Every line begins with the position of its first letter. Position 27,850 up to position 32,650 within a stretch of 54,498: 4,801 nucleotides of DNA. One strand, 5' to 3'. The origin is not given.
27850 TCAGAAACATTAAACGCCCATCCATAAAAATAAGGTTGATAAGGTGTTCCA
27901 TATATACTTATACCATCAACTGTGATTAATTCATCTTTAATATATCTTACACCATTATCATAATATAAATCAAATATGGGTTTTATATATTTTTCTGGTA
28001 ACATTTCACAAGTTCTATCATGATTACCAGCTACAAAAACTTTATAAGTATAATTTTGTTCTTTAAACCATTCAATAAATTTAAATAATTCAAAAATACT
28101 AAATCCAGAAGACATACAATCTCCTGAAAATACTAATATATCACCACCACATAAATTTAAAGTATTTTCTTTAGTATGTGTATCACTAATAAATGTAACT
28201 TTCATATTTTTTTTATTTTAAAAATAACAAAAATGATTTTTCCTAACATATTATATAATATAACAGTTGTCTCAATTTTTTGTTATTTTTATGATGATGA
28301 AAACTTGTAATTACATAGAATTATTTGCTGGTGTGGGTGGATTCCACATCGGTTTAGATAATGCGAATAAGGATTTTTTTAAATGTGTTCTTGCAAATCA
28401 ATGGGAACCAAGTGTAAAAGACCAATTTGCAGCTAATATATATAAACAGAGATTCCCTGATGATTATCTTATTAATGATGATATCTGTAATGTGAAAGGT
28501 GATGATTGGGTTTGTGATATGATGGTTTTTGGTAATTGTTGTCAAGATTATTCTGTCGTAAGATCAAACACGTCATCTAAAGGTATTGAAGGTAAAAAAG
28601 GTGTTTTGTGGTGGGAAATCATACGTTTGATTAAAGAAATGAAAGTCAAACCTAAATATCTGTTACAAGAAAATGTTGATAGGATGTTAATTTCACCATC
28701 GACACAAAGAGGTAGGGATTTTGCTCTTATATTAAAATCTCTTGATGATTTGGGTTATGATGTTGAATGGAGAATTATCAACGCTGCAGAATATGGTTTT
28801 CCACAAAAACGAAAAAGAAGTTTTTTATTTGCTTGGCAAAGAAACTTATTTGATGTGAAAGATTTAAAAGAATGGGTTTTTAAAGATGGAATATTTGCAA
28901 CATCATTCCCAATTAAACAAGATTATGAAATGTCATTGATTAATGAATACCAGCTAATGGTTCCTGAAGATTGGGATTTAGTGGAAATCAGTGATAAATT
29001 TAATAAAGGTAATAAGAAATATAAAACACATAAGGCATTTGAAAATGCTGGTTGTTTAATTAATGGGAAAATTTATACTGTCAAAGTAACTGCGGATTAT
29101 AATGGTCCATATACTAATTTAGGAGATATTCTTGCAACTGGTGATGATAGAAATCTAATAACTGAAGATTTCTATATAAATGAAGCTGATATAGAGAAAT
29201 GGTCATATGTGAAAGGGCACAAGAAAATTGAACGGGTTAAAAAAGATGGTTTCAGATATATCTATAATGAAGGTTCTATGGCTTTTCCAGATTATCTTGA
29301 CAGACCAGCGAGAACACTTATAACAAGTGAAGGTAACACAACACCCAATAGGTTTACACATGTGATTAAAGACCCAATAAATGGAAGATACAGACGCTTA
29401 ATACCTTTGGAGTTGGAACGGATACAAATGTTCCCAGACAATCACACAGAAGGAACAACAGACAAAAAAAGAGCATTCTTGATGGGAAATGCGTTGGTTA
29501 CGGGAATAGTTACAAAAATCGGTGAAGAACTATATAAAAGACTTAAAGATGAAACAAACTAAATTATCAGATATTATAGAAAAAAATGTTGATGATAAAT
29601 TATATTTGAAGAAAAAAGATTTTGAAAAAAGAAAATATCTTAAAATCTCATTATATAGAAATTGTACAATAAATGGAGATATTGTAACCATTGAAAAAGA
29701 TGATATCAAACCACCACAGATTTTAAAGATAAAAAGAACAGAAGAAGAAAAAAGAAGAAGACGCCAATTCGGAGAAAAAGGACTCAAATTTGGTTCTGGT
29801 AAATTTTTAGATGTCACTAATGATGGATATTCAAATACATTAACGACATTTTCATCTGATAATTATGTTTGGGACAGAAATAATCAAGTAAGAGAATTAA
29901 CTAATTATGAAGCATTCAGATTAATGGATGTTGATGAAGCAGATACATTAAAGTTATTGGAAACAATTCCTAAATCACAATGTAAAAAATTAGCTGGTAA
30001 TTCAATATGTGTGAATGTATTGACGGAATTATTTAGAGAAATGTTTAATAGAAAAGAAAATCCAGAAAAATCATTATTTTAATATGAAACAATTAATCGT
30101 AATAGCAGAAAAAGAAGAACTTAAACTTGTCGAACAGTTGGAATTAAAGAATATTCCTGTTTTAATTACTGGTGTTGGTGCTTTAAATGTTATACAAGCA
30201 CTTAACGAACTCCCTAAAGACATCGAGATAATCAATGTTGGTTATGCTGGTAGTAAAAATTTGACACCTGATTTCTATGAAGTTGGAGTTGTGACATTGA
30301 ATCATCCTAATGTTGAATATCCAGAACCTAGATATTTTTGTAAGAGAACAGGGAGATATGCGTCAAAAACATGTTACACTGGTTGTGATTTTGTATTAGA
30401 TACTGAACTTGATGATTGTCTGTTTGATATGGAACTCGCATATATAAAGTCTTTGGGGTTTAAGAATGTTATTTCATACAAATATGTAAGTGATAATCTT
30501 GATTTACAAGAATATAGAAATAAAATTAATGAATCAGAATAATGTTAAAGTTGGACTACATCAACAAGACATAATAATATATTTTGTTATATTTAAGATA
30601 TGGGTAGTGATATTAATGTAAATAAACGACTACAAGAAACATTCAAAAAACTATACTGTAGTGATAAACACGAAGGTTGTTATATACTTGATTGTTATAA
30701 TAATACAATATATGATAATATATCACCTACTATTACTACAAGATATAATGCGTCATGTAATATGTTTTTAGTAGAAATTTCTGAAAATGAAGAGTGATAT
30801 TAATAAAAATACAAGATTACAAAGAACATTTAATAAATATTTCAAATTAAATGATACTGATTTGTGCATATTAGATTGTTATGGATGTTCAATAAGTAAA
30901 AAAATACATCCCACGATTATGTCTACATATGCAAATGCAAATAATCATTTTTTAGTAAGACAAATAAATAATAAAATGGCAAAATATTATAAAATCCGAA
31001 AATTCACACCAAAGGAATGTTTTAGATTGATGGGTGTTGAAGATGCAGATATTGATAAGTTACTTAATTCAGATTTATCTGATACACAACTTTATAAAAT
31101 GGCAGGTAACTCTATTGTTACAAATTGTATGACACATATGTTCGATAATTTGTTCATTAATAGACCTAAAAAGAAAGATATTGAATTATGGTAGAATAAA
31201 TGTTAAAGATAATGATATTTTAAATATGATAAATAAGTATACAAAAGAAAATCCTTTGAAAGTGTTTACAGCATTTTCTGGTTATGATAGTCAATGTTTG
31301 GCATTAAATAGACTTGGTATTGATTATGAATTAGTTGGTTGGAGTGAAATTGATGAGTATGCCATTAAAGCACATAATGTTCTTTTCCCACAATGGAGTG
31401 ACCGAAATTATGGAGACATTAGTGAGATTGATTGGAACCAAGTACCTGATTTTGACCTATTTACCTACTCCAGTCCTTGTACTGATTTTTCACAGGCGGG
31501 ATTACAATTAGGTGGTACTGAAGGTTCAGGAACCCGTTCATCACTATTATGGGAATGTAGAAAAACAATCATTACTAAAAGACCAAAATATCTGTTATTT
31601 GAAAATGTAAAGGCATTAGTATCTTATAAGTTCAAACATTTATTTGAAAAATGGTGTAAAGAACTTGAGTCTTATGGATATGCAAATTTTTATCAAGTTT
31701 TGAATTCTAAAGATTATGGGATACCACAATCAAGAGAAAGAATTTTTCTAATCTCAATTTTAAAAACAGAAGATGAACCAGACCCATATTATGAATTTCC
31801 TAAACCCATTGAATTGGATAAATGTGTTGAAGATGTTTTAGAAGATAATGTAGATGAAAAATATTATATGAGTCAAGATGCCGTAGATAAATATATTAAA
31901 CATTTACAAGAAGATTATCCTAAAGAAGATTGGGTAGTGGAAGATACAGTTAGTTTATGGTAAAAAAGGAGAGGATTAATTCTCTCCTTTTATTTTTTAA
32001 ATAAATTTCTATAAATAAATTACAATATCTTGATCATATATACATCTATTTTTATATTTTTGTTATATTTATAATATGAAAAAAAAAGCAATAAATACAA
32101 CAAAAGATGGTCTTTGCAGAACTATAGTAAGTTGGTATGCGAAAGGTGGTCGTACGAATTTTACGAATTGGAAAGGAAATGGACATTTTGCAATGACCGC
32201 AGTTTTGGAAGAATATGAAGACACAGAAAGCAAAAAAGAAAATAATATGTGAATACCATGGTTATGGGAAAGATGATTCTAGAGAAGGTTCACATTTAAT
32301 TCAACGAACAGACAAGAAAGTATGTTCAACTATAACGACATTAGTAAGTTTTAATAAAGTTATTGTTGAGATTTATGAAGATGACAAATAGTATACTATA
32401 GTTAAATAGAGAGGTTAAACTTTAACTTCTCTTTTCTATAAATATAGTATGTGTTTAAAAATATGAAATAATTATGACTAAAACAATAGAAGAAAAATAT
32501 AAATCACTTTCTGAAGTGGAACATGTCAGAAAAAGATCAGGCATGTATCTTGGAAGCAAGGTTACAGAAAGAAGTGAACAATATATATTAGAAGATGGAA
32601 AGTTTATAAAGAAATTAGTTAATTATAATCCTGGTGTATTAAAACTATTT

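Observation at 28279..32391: Methyltransferase island assembled from split, permuted and TRD-only C5-MTase parts: a possible combinatorial multispecific methylation system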

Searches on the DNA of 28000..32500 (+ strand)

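Call 4: search_dna_similar(query=window:28000-32500:+, collection=phages, mode=distant, max_rows=30)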
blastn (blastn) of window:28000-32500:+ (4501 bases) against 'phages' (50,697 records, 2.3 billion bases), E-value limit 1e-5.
No match.

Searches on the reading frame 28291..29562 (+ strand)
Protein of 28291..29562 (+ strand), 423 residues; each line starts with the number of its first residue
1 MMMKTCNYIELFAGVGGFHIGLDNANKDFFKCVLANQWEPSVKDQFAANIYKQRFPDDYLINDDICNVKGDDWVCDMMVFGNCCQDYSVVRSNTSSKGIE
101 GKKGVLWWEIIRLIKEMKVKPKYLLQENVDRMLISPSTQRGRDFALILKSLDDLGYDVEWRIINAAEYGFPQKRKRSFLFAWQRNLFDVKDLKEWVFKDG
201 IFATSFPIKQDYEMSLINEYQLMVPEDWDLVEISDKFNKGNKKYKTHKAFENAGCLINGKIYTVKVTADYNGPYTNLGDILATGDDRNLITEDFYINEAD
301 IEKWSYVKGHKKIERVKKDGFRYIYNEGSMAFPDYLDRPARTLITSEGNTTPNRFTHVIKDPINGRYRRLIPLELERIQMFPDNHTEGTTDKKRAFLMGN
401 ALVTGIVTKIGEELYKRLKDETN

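Call 3: search_protein_families(library=pfam, proteins=[window:28291-29562:+], max_evalue=1)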
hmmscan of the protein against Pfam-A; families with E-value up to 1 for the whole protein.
window:28291-29562:+ (423 aa): 1 family
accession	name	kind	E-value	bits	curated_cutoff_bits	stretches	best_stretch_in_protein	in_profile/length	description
PF00145.23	DNA_methylase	-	1e-55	189.9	22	1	7-415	2-323/324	C-5 cytosine-specific DNA methylase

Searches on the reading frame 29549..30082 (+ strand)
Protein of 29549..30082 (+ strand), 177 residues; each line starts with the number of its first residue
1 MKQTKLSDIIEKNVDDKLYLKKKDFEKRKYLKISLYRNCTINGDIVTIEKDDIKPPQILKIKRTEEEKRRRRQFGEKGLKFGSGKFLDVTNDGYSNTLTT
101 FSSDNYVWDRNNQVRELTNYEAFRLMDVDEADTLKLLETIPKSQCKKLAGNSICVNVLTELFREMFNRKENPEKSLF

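Call 3: search_protein_families(library=pfam, proteins=[window:29549-30082:+], max_evalue=1)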
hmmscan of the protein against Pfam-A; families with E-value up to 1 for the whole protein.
window:29549-30082:+ (177 aa): 3 families
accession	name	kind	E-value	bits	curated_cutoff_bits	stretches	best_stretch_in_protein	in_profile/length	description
PF00145.23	DNA_methylase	-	6.3e-06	26.3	22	1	4-166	187-323/324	C-5 cytosine-specific DNA methylase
PF11352.13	DUF3155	-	0.026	15.4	22.1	1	48-79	40-70/88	Protein of unknown function (DUF3155)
PF13877.11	RPAP3_C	-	0.087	13.8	23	1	130-173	19-65/92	Potential Monad-binding region of RPAP3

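Call 39: search_protein_families(library=ncbifam, proteins=[window:29549-30082:+], max_evalue=1)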
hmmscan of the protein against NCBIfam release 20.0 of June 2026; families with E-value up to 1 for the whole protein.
window:29549-30082:+ (177 aa): 2 families
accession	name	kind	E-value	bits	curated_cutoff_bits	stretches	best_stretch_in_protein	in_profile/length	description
TIGR00675.1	dcm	superfamily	5.9e-09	36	100.65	1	2-165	181-329/329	DNA (cytosine-5-)-methyltransferase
NF007772.0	PRK10458.1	subfamily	0.023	13.3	710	1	109-160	396-447/472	DNA cytosine methylase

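Call 66: search_dna_similar(query=window:29549-30082:+, collection=phages, mode=protein, max_evalue=1e-8, max_rows=15)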
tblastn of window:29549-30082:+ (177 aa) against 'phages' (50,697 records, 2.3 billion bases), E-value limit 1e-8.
No match.

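Call 83: search_protein_families(library=phrogs, proteins=[window:29549-30082:+], max_evalue=0.01)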
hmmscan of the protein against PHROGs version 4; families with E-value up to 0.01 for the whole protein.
window:29549-30082:+ (177 aa): 4 families
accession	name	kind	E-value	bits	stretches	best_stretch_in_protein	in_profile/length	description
phrog_116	-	other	2.7e-09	36.9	1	58-168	409-492/779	DNA methyltransferase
phrog_16427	-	other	1.4e-05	25.9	1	93-170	96-173/235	DNA methyltransferase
phrog_17284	-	unknown function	2.1e-05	25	1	105-173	150-218/245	-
phrog_26324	-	other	0.0017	19.4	1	97-161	131-199/210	DNA methyltransferase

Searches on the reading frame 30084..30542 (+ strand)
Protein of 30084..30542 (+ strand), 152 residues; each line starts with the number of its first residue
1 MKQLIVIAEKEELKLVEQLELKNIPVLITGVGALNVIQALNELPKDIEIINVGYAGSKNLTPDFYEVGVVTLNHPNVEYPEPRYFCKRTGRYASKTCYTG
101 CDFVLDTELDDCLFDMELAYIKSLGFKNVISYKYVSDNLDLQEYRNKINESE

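Call 3: search_protein_families(library=pfam, proteins=[window:30084-30542:+], max_evalue=1)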
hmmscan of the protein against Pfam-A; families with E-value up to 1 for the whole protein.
window:30084-30542:+ (152 aa): 0 families

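Call 38: search_solved_structures(query=A1, max_evalue=1, show_alignments=1)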
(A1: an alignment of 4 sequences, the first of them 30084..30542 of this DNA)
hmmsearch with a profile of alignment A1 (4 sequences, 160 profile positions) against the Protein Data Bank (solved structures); distinct sequences matched with E-value up to 1: 2.
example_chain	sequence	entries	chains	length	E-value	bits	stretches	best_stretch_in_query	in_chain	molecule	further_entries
1wmq_A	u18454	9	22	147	0.9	12.7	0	4-71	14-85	Hut operon positive regulatory protein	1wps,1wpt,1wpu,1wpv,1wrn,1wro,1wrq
1vea_A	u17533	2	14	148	0.91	12.7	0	4-71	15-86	Hut operon positive regulatory protein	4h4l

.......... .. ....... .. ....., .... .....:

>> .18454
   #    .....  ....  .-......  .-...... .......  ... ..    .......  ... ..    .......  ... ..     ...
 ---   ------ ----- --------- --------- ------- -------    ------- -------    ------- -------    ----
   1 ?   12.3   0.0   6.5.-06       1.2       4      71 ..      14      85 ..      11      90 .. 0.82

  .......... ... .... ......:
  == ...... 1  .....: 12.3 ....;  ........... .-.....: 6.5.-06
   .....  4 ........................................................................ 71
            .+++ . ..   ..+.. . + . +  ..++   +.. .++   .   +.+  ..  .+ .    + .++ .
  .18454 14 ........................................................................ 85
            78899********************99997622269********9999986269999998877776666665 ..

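Call 39: search_protein_families(library=ncbifam, proteins=[window:30084-30542:+], max_evalue=1)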
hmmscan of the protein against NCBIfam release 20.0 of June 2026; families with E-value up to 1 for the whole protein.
window:30084-30542:+ (152 aa): 2 families
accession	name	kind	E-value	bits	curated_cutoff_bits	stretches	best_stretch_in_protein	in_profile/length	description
NF004168.0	PRK05634.1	equivalog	8.5e-05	22.4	129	1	2-58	5-62/185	nucleosidase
NF005522.0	PRK07164.1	equivalog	0.039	13.4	161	1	110-150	155-198/218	5'-methylthioadenosine/S-adenosylhomocysteine nucleosidase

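Call 83: search_protein_families(library=phrogs, proteins=[window:30084-30542:+], max_evalue=0.01)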
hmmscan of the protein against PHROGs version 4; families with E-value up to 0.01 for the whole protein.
window:30084-30542:+ (152 aa): 0 families

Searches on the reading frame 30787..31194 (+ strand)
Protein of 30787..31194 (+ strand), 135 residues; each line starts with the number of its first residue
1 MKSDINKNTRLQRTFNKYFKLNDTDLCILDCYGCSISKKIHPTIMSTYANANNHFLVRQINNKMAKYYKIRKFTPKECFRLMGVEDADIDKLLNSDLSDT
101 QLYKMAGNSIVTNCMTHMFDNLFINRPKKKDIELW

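Call 3: search_protein_families(library=pfam, proteins=[window:30787-31194:+], max_evalue=1)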
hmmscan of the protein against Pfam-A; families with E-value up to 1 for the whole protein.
window:30787-31194:+ (135 aa): 3 families
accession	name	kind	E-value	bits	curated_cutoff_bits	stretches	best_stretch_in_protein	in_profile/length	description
PF00145.23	DNA_methylase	-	7.7e-09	35.8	22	1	54-122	269-322/324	C-5 cytosine-specific DNA methylase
PF13744.12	HTH_37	-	0.15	12.3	27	1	65-105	24-64/80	Helix-turn-helix domain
PF22233.2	PhyR_sigma-like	-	0.34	11.2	27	1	73-95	20-42/50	Response regulator PhyR, sigma-like domain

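Call 7: find_related_loci(query=window:30787-31194:+, collection=viral_contigs, flank=6000)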
Query window:30787-31194:+ (135 aa) in viral_contigs; peptide patterns used: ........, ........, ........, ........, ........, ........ (x = any residue, [..] = any of these).
66 stretches matched a pattern; 23 encode a relative of the query (tblastn E <= 1e-3); 23 distinct loci.
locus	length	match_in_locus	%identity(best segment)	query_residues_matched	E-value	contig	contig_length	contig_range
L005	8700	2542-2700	66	70-122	1e-21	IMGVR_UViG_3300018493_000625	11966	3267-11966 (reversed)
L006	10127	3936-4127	57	57-123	7e-21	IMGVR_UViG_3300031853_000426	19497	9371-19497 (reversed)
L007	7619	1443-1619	56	70-135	1e-20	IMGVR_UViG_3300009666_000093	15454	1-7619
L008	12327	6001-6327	39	11-124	5e-20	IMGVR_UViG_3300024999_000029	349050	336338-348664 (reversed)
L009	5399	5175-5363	55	56-122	5e-20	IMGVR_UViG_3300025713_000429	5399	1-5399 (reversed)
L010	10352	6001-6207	54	53-123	6e-19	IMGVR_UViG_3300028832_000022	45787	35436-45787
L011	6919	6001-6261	44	21-119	6e-18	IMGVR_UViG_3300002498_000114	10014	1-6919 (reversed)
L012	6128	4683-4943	43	21-119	7e-18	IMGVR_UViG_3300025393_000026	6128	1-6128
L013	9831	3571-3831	43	21-119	7e-18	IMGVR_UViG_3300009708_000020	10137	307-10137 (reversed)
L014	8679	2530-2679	60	70-119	4e-16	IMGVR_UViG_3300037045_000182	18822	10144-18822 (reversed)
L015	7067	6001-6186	52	61-123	6e-16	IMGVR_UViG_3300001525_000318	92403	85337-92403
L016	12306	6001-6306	36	50-129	2e-15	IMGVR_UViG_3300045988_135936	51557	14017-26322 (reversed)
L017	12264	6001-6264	40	62-129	5e-15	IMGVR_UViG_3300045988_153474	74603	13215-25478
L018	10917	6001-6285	38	29-130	5e-15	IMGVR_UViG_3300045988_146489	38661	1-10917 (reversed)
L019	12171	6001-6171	48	66-123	2e-14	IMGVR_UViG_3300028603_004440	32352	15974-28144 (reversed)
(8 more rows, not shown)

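Call 83: search_protein_families(library=phrogs, proteins=[window:30787-31194:+], max_evalue=0.01)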
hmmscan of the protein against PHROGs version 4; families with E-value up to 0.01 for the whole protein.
window:30787-31194:+ (135 aa): 8 families
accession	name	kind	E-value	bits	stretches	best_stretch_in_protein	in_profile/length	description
phrog_116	-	other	5.2e-15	55.8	1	38-123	415-490/779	DNA methyltransferase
phrog_17284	-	unknown function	6.1e-15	56.2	1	62-132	151-220/245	-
phrog_16427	-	other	1e-11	46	1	67-117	114-163/235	DNA methyltransferase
phrog_26324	-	other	2.7e-09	38.4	1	56-119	133-200/210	DNA methyltransferase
phrog_16528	-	other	2.9e-08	34.6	1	61-123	161-218/236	DNA methyltransferase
phrog_8411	-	unknown function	2.5e-07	31.7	1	64-109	162-206/206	-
phrog_13621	-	unknown function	7.5e-05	23.6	1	45-118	29-104/121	-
phrog_38038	-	unknown function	0.008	16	0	66-86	300-320/430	-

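Call 85: search_protein_representatives(protein=window:30787-31194:+)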
Query: 135 residues. Proteins with E-value up to 0.001 (for the whole library): 6435; up to 1e-10: 1092; up to 1e-30: 1. The best 150 are listed.
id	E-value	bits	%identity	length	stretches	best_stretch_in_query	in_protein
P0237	2.1e-50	186.7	99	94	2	1-65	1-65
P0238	1.2e-25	106.5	75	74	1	64-135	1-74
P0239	9.5e-24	100.4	52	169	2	67-129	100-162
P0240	2.2e-21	92.8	43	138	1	7-126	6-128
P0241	2.6e-21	92.5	50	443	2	65-126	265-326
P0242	3.7e-20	88.8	52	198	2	64-126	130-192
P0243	7.9e-20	87.8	45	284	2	52-128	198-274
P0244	4.1e-19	85.4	47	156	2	66-132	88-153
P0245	5.2e-19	85.1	40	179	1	8-129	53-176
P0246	6.9e-19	84.7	40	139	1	7-127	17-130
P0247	7.4e-19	84.6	59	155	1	65-133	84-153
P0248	9.9e-19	84.2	60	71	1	66-135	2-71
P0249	1.1e-18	84.1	52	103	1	55-131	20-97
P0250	1.1e-18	84.1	65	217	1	65-126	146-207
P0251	1.1e-18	84.0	49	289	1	35-134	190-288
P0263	1.3e-17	80.6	44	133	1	8-134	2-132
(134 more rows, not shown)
